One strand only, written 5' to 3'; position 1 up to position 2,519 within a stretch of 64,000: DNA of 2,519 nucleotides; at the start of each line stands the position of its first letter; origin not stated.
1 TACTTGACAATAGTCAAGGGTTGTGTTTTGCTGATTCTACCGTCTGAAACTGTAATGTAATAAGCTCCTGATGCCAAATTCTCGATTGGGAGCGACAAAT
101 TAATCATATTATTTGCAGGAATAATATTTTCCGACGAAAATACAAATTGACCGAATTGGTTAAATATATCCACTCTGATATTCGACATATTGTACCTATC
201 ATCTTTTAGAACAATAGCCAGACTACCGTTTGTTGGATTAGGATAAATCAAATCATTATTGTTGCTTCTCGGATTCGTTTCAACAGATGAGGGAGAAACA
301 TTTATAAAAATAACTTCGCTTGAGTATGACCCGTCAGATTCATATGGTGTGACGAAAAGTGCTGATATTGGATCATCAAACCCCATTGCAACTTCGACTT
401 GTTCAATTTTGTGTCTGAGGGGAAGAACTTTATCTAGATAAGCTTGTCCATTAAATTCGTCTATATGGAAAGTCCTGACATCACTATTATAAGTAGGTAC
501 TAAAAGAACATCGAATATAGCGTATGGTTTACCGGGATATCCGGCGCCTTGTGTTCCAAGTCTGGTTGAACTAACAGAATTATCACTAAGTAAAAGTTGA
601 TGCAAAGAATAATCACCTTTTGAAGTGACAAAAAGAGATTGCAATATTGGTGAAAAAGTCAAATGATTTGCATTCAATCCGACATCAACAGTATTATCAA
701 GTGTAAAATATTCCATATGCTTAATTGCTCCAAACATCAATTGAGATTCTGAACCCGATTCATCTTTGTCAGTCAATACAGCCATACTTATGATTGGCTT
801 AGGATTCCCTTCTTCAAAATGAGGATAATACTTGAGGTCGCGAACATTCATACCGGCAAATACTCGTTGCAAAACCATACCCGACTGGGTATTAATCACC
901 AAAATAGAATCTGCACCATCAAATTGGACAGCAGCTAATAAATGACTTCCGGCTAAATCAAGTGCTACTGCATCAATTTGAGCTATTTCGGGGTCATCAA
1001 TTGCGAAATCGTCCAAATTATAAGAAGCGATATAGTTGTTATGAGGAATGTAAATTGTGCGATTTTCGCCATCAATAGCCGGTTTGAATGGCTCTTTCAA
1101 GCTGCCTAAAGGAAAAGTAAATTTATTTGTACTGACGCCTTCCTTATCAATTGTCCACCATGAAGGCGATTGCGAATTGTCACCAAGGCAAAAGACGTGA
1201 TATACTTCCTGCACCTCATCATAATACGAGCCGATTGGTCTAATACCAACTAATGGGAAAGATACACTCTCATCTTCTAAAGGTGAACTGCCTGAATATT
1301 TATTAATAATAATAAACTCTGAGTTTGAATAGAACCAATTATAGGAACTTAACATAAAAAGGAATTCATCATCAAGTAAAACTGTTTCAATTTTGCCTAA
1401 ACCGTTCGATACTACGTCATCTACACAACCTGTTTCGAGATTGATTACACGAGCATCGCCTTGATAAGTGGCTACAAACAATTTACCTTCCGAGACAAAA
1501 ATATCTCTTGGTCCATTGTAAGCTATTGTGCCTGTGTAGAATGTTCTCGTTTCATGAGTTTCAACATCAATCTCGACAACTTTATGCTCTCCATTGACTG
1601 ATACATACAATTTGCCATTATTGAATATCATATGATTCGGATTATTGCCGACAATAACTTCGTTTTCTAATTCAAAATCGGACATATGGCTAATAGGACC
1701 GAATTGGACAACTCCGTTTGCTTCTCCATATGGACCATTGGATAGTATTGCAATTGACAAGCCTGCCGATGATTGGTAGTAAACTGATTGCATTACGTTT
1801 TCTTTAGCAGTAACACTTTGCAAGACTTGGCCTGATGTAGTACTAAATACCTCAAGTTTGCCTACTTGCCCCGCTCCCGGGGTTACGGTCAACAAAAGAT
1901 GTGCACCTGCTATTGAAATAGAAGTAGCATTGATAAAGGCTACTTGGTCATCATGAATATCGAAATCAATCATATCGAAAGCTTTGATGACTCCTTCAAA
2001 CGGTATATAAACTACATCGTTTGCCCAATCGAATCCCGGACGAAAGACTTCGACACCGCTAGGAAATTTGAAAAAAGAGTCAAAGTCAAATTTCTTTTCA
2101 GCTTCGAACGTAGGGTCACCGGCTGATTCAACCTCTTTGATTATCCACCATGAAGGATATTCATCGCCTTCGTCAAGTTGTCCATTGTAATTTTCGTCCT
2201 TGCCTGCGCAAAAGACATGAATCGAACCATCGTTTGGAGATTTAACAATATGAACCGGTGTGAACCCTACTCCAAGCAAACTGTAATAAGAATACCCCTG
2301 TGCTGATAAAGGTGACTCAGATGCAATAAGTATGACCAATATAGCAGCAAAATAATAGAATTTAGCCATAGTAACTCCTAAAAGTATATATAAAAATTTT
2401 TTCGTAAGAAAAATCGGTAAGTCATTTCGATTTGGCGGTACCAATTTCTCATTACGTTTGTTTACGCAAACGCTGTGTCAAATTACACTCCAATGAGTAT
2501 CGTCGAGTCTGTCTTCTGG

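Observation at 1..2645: Cobalamin riboswitch controlling a secreted T9SS beta-propeller protein rather than a canonical B12 transporter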

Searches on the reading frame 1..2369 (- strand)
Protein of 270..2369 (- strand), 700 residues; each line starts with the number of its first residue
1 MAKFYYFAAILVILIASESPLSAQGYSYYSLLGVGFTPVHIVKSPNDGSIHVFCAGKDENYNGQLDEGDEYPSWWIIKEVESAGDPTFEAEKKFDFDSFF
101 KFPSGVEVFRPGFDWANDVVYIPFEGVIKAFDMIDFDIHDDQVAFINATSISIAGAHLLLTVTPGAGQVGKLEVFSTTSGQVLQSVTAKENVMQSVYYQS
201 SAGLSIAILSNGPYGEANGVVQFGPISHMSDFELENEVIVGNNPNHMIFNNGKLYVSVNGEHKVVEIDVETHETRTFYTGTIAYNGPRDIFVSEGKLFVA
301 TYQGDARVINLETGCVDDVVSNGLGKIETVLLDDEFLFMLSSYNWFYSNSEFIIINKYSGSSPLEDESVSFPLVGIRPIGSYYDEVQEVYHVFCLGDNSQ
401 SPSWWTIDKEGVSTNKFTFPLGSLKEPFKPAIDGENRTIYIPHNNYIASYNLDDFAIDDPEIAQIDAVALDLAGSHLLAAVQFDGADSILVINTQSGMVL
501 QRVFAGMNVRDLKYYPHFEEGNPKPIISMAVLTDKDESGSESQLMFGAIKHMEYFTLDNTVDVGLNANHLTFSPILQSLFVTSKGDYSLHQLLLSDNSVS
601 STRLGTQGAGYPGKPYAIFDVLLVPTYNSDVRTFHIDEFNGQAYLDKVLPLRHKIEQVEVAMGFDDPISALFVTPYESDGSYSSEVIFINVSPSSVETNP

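Call 7: search_protein_families(library=pfam, proteins=[window:1-2369:-], max_evalue=1)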
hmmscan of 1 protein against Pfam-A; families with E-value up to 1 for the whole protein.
window:1-2369:- (789 aa): 5 families
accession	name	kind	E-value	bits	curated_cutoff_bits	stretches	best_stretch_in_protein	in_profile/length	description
PF18962.6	Por_Secre_tail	-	4.2e-10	40.2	27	1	708-783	1-71/75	Secretion system C-terminal sorting domain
PF13585.12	CHU_C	-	0.0034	17.9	27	1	725-774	23-70/86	CHU_C Type IX secretion signal domain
PF21959.2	DUF6923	-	0.0099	16.1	27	1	249-319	95-167/234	Repeat of unknown function (DUF6923)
PF11589.14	DUF3244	-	0.088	13.2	25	1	727-774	38-83/96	Domain of unknown function (DUF3244)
PF03478.24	Beta-prop_KIB1-4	-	0.11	12.5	27.4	0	260-316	100-143/242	KIB1-4 beta-propeller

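Call 8: search_protein_families(library=ncbifam, proteins=[window:1-2369:-], max_evalue=1)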
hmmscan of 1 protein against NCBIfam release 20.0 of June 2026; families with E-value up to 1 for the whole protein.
window:1-2369:- (789 aa): 2 families
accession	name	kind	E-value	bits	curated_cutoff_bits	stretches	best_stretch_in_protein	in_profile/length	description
TIGR04183.1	Por_Secre_tail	domain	1.3e-07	31.5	23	1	708-783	1-67/72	T9SS type A sorting domain-containing protein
NF038113.1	T9SSA_dep_M36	equivalog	4.2e-06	25.2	885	1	694-785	781-866/869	T9SS-dependent M36 family metallopeptidase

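Call 9: search_solved_structures(query=window:1-2369:-, max_evalue=10, show_alignments=2)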
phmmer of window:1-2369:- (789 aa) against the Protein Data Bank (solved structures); distinct sequences matched with E-value up to 10: 2.
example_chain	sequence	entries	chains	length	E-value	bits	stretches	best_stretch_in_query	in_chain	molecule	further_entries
8glj_D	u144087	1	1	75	0.04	15.3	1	706-783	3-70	Por secretion system C-terminal sorting domain-containing protein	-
5k3j_A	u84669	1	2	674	0.2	13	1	589-631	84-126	Acyl-coenzyme A oxidase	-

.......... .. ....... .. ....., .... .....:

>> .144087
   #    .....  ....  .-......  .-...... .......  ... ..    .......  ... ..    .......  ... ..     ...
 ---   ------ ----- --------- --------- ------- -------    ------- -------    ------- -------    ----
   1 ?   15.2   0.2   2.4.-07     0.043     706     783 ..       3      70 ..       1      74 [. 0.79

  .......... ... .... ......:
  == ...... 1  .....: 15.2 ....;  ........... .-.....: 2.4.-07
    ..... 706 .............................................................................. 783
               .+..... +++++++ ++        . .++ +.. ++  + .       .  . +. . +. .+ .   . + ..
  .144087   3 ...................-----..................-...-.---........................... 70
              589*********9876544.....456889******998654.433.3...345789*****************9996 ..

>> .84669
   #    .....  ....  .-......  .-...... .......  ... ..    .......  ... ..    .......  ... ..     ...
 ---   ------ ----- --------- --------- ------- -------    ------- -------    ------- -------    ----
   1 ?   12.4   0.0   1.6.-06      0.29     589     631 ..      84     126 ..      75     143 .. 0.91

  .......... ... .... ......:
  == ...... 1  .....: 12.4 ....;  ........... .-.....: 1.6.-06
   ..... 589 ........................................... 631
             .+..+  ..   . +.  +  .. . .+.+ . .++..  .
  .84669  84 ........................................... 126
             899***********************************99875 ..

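Call 10: find_homologous_proteins(query=window:270-2369:-, max_evalue=0.001)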
Query window:270-2369:- (700 aa): 12 proteins with E <= 0.001 among 8000 candidates.
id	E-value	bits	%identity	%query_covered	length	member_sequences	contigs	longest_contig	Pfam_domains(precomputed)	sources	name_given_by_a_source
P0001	0.0e+0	1589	100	100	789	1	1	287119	PF18962.8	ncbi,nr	ncbi:MAG: T9SS type A sorting domain-containing protein [Candidatus Kapabacteria bacterium]|nr:T9SS 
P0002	0.0e+0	1400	86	100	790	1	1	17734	PF18962.8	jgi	-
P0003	0.0e+0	1339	83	100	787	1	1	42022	PF18962.8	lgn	-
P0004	0.0e+0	1330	85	96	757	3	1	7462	PF18962.8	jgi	jgi:hypothetical protein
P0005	0.0e+0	1278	79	100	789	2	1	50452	PF18962.8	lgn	-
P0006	0.0e+0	1242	78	100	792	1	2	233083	PF18962.8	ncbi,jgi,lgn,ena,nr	ncbi:MAG: hypothetical protein CVV22_09885 [Ignavibacteriae bacterium HGW-Ignavibacteriae-1]|jgi:hyp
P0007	2.9e-269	913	58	100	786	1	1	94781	PF18962.8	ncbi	-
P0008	1.0e-163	564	60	60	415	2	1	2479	-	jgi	jgi:hypothetical protein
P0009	2.9e-137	477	40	93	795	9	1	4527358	PF18962.8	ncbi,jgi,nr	ncbi:MAG: T9SS type A sorting domain-containing protein [Candidatus Kapabacteria bacterium]|nr:T9SS 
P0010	8.3e-127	442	42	76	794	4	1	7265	PF18962.8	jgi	jgi:hypothetical protein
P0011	8.3e-77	277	38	46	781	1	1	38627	PF18962.8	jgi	jgi:hypothetical protein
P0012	2.1e-36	144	38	39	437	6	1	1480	PF18962.8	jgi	jgi:hypothetical protein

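Call 12: find_encoding_contigs(protein=P0001, flank=10000, max_places=3)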
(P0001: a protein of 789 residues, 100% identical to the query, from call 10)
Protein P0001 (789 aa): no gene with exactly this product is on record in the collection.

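Call 13: find_encoding_contigs(protein=P0009, flank=10000, max_places=3)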
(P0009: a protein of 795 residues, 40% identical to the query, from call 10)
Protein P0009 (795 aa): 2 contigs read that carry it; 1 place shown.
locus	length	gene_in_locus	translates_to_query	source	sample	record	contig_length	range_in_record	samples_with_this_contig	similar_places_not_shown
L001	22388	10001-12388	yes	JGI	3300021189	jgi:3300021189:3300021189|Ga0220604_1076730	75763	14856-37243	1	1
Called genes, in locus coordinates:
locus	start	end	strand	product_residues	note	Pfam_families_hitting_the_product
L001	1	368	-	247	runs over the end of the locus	PF13578:Methyltransf_24 (weak), PF05711:TylF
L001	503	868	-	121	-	PF04993:TfoX_N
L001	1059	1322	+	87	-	PF04255:DUF433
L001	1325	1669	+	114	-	PF18480:DUF5615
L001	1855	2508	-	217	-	PF00730:HhH-GPD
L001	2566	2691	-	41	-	PF06983:3-dmu-9_3-mt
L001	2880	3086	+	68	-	-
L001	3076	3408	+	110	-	PF06296:RelE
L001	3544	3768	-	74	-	-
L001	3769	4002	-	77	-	-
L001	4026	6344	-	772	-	PF23381:Beta-prop_IFT122_1st (faint), PF24796:WDR55 (faint), PF25174:Beta-prop_THOC3 (faint), PF18962:Por_Secre_tail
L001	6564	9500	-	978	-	PF01326:PPDK_N, PF00391:PEP-utilizers, PF02896:PEP-utilizers_C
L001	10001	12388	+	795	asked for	PF18962:Por_Secre_tail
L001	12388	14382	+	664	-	PF07715:Plug, PF00593:TonB_dep_Rec_b-barrel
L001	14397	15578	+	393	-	PF18962:Por_Secre_tail (faint)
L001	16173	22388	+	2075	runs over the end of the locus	PF00047:ig (faint), PF13229:Beta_helix, PF13895:Ig_2 (faint), PF07679:I-set (weak), PF13927:Ig_3 (weak)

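Call 14: find_encoding_contigs(protein=P0007, flank=10000, max_places=3)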
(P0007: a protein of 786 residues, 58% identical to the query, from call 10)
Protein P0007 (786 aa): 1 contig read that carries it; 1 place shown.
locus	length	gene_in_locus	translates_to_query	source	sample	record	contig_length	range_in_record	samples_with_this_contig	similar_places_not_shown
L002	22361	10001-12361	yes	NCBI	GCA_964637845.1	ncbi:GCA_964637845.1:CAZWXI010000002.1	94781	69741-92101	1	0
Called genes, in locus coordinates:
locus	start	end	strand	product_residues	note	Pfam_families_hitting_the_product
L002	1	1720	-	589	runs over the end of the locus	PF19289:PmbA_TldD_3rd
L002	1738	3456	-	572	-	PF19289:PmbA_TldD_3rd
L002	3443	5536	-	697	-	PF07584:BatA, PF00092:VWA (weak), PF13519:VWA_2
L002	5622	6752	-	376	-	-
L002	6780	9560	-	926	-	PF26550:Tricorn_2nd (faint), PF00326:Peptidase_S9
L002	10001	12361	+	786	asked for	PF18962:Por_Secre_tail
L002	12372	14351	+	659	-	PF07715:Plug, PF00593:TonB_dep_Rec_b-barrel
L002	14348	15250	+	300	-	PF18962:Por_Secre_tail (weak)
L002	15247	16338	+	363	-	PF16819:DUF5074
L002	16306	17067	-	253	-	PF13398:Peptidase_M50B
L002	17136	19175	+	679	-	PF00270:DEAD (faint), PF04851:ResIII, PF17757:UvrB_inter, PF27431:UvrB_3rd, PF00271:Helicase_C, PF12344:UvrB, PF02151:UVR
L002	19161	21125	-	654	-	PF16177:ACAS_N, PF00501:AMP-binding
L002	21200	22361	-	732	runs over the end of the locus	PF13424:TPR_12 (weak), PF00515:TPR_1, PF13424:TPR_12, PF13424:TPR_12, PF00515:TPR_1, PF13424:TPR_12, PF00512:HisKA, PF02518:HATPase_c, +12 more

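Call 16: find_encoding_contigs(protein=P0006, flank=10000, max_places=2)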
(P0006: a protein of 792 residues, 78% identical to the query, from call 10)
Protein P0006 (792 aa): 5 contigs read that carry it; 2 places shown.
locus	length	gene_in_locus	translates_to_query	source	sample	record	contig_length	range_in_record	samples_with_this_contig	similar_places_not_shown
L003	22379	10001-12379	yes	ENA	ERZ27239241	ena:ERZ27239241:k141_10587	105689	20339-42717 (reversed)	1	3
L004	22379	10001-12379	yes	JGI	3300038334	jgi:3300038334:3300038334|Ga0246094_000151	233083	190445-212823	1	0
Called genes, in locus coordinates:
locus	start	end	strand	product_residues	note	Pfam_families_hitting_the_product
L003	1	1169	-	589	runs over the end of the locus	PF19289:PmbA_TldD_3rd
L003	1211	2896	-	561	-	PF19289:PmbA_TldD_3rd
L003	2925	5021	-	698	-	PF07584:BatA, PF13519:VWA_2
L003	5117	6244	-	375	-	-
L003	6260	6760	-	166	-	PF06172:Cupin_5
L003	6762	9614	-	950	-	PF00326:Peptidase_S9, PF20434:BD-FAE (weak)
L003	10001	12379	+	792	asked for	PF18962:Por_Secre_tail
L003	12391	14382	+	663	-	PF07715:Plug, PF00593:TonB_dep_Rec_b-barrel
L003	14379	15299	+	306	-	PF18962:Por_Secre_tail (weak)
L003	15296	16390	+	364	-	PF16819:DUF5074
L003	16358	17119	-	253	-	PF13398:Peptidase_M50B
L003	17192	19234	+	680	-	PF00270:DEAD (weak), PF04851:ResIII, PF17757:UvrB_inter, PF27431:UvrB_3rd, PF00271:Helicase_C, PF12344:UvrB, PF02151:UVR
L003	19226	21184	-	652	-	PF16177:ACAS_N, PF00501:AMP-binding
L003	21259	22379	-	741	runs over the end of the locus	PF13424:TPR_12 (weak), PF13424:TPR_12, PF00515:TPR_1 (weak), PF13424:TPR_12, PF13424:TPR_12, PF13424:TPR_12, PF00512:HisKA, PF02518:HATPase_c, +14 more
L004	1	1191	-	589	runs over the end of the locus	PF19289:PmbA_TldD_3rd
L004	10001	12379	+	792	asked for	PF18962:Por_Secre_tail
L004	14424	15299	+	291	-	PF18962:Por_Secre_tail (weak)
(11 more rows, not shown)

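Call 17: find_encoding_contigs(protein=P0005, flank=10000, max_places=2)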
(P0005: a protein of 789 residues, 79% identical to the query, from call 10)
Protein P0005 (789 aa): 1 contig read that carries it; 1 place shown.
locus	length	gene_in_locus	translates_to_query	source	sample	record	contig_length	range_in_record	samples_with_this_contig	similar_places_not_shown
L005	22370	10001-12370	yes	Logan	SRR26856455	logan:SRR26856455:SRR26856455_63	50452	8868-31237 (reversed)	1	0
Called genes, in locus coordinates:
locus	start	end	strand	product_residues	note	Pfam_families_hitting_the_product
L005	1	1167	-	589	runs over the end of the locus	PF19289:PmbA_TldD_3rd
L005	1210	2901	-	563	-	PF19289:PmbA_TldD_3rd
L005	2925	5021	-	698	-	PF07584:BatA, PF13519:VWA_2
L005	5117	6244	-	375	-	-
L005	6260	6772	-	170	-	PF06172:Cupin_5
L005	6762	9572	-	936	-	PF00326:Peptidase_S9, PF20434:BD-FAE (weak)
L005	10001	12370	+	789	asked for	PF18962:Por_Secre_tail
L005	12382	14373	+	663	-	PF07715:Plug, PF00593:TonB_dep_Rec_b-barrel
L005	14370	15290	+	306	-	PF18962:Por_Secre_tail (weak)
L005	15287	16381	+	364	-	PF16819:DUF5074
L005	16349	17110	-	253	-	PF13398:Peptidase_M50B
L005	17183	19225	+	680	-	PF00270:DEAD (weak), PF04851:ResIII, PF17757:UvrB_inter, PF27431:UvrB_3rd, PF00271:Helicase_C, PF12344:UvrB, PF02151:UVR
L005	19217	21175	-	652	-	PF16177:ACAS_N, PF00501:AMP-binding, PF13193:AMP-binding_C (weak)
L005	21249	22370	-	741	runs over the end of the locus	PF13424:TPR_12 (weak), PF00515:TPR_1 (weak), PF13424:TPR_12 (weak), PF00515:TPR_1 (weak), PF13424:TPR_12, PF00515:TPR_1 (weak), PF00512:HisKA, PF02518:HATPase_c, +12 more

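Call 18: find_encoding_contigs(protein=P0011, flank=10000, max_places=2)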
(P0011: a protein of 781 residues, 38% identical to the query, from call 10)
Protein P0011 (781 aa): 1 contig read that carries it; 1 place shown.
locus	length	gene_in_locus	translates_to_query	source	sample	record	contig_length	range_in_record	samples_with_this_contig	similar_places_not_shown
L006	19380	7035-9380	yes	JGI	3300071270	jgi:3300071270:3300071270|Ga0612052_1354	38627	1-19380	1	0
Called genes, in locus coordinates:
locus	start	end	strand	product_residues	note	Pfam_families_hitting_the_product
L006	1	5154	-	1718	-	?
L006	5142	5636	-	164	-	-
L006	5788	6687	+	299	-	PF02899:Phage_int_SAM_1, PF13102:Phage_int_SAM_5 (weak), PF13495:Phage_int_SAM_4, PF00589:Phage_integrase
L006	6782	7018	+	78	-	-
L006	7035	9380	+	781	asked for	PF18962:Por_Secre_tail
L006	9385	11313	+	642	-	PF07715:Plug, PF00593:TonB_dep_Rec_b-barrel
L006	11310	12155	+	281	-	-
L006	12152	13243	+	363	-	PF16819:DUF5074 (weak)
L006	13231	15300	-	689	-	PF00691:OmpA (weak)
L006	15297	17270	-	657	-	PF26766:Choice_anch_L, PF00801:PKD (weak), PF18911:PKD_4, PF18962:Por_Secre_tail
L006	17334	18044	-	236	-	PF13398:Peptidase_M50B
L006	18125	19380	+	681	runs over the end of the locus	PF00270:DEAD (faint), PF04851:ResIII, PF17757:UvrB_inter, PF27431:UvrB_3rd, PF00271:Helicase_C, PF12344:UvrB, PF02151:UVR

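Call 21: search_protein_families(library=ncbifam, proteins=[L005:12382-14370:+, L005:14370-15287:+, L005:15287-16378:+], max_evalue=0.01)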
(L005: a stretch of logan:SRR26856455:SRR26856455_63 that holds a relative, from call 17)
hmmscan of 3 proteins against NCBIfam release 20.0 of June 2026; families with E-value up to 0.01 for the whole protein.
L005:12382-14370:+ (663 aa): 23 families
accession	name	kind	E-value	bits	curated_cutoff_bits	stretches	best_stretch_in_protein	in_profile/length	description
TIGR01779.1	TonB-B12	equivalog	5e-40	137.6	599.7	2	50-204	29-185/614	TonB-dependent vitamin B12 receptor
NF007926.1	PRK10641.1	equivalog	6.4e-30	104.3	836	2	52-230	30-207/617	TonB-dependent vitamin B12 receptor BtuB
TIGR01785.1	TonB-hemin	subfamily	5.2e-28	97.9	316.85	1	51-656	3-674/677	TonB-dependent heme/hemoglobin receptor family protein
TIGR01786.1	TonB-hemlactrns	subfamily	1.5e-25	89.7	323.75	2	318-655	366-715/719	TonB-dependent hemoglobin/transferrin/lactoferrin family receptor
NF038079.1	TonB_sider_MxcH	equivalog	4.8e-17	61.3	925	1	84-336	149-409/792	TonB-dependent siderophore myxochelin receptor MxcH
NF049945.1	TonB_dep_FCYXU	equivalog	9e-15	54.3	825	2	31-174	18-166/697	TonB-dependent receptor, FCYXU motif-type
NF010010.0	PRK13483.1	equivalog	3.1e-14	51.9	927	1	69-171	53-159/660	ligand-gated channel protein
NF049947.1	TonB_dep_PCPU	exception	8.4e-14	50.7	800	1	444-654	464-680/685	TonB-dependent receptor, PCPU motif-type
NF007478.2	PRK10064.1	equivalog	3e-12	45.6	745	1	69-171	50-154/663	catecholate siderophore receptor CirA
NF010038.0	PRK13513.1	equivalog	3.6e-12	45.6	942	1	70-171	56-161/659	ligand-gated channel protein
NF010012.0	PRK13486.1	equivalog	1.4e-11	43.5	924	1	69-178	45-161/696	TonB-dependent receptor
NF010651.0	PRK14050.1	equivalog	1.6e-11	43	884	2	70-188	83-199/730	TonB-dependent siderophore receptor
NF049946.1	TonB_dep_CU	exception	4.8e-11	41.7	700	1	461-656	488-679/683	TonB-dependent receptor, CU motif-type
NF049944.1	TonB_dep_PUIUD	equivalog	1.1e-10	40.6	850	1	460-648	488-675/686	TonB-dependent receptor, PUIUD motif-type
NF010048.1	PRK13524.1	subfamily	1.9e-08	33.2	493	1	42-183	33-184/744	FepA family TonB-dependent siderophore receptor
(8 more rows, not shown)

L005:14370-15287:+ (306 aa): 4 families
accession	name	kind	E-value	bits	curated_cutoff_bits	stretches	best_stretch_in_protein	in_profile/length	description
NF033170.0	lipo_LIC13355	subfamily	1.6e-09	37.4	120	1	76-133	97-155/273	LIC_13355 family lipoprotein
TIGR04183.1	Por_Secre_tail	domain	2.1e-07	30.8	23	1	242-305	12-71/72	T9SS type A sorting domain-containing protein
NF033708.1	T9SS_Cterm_ChiA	domain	0.0004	20.2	40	1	256-297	5-48/55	T9SS sorting signal type C domain-containing protein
NF038113.1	T9SSA_dep_M36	equivalog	0.0016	16.6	885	1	239-293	801-858/869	T9SS-dependent M36 family metallopeptidase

L005:15287-16378:+ (364 aa): 4 families
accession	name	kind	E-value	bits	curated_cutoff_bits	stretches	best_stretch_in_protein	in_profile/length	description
TIGR03866.1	PQQ_ABC_repeats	subfamily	1.2e-08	34.4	287.3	1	88-213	10-125/310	PQQ-dependent catabolism-associated beta-propeller protein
NF052460.1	L-NosZ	equivalog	1.3e-07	30.5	700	1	90-215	56-176/480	clade III lactonase-type nitrous-oxide reductase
TIGR02276.1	beta_rpt_yvtn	repeat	2.3e-06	27.5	27.85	0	194-214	15-35/42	beta-propeller repeat protein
NF052280.1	7_blade_YncE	equivalog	5.1e-05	22.2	400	0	193-286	238-326/338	7-bladed beta-propeller protein YncE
